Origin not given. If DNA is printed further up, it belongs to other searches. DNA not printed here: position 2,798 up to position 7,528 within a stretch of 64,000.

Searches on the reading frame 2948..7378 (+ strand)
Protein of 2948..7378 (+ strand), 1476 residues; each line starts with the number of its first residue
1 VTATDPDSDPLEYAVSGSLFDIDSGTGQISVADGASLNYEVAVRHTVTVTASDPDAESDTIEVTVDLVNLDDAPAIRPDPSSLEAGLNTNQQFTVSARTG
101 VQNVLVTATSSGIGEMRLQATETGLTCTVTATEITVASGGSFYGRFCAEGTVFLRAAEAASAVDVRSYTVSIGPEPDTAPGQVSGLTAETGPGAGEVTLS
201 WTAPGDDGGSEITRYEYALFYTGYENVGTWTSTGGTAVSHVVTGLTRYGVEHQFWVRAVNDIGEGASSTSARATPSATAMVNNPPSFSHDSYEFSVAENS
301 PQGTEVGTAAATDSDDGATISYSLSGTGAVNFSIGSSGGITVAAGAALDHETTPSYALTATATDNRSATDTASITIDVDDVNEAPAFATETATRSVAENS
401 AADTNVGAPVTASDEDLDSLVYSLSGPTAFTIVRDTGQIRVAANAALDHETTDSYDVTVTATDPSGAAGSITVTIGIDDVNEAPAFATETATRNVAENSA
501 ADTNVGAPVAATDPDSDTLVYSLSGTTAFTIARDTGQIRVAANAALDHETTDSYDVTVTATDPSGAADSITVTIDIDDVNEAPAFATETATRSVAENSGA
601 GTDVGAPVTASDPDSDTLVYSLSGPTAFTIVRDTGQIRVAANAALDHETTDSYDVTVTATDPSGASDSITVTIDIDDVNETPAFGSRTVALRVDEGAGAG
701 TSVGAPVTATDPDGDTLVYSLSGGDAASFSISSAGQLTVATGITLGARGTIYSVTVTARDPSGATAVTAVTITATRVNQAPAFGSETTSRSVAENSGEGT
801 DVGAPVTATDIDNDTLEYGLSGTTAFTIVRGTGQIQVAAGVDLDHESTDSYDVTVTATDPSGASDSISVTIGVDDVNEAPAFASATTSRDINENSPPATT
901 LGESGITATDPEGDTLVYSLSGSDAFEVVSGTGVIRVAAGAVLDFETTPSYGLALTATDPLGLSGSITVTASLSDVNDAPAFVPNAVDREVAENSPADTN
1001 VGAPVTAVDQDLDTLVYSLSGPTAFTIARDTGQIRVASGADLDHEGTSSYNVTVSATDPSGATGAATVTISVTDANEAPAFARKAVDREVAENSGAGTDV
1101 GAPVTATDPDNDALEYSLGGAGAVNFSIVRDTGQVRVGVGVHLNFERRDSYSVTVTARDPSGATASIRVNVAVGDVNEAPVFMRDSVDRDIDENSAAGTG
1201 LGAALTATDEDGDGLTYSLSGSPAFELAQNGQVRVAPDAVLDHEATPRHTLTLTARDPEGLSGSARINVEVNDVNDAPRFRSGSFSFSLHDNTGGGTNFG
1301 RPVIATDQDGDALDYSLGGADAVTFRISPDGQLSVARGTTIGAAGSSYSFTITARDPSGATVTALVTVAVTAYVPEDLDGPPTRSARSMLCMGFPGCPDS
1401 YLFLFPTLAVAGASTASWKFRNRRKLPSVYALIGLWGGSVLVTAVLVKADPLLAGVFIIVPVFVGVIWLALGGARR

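Call 43: search_protein_families(library=pfam, proteins=[window:2948-7378:+], max_evalue=0.00001)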
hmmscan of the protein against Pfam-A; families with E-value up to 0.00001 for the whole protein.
window:2948-7378:+ (1476 aa): 10 families
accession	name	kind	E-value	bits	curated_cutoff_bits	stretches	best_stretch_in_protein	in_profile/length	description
PF00028.23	Cadherin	-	3.1e-106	348.5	28.8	7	292-378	1-92/93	Cadherin domain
PF17963.7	Big_9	-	1.3e-47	161.1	23.6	1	1177-1269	1-88/89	Bacterial Ig domain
PF17803.7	Cadherin_4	-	9.6e-21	74.5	25.1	0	1169-1238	3-66/71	Bacterial cadherin-like domain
PF25374.1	Cadherin_FAT4_N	-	1.9e-11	44.6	35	0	491-578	5-85/85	FAT4-like, N-terminal cadherin-like domain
PF00801.26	PKD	-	4.7e-07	30.2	23.5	0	1133-1167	39-76/80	PKD domain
PF05345.18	He_PIG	-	5.4e-07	30.4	24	0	991-1073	13-96/96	Putative Ig domain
PF24527.1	Ig-like_Pom152_9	-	6.7e-07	30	27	0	1212-1228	15-31/80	Nucleoporin pom152-like, ninth immunoglobulin-like domain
PF00041.27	fn3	-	1e-06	29.3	25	1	183-271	3-81/84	Fibronectin type III domain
PF23008.3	FN3_Tor_3rd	-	6.1e-06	26.6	30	0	547-599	12-66/92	Tyrosine-protein kinase receptor torso, third FN3 domain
PF18981.6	InlK_D3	-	7.1e-06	26.5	25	0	538-576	36-75/75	Internalin K domain (D3/D4)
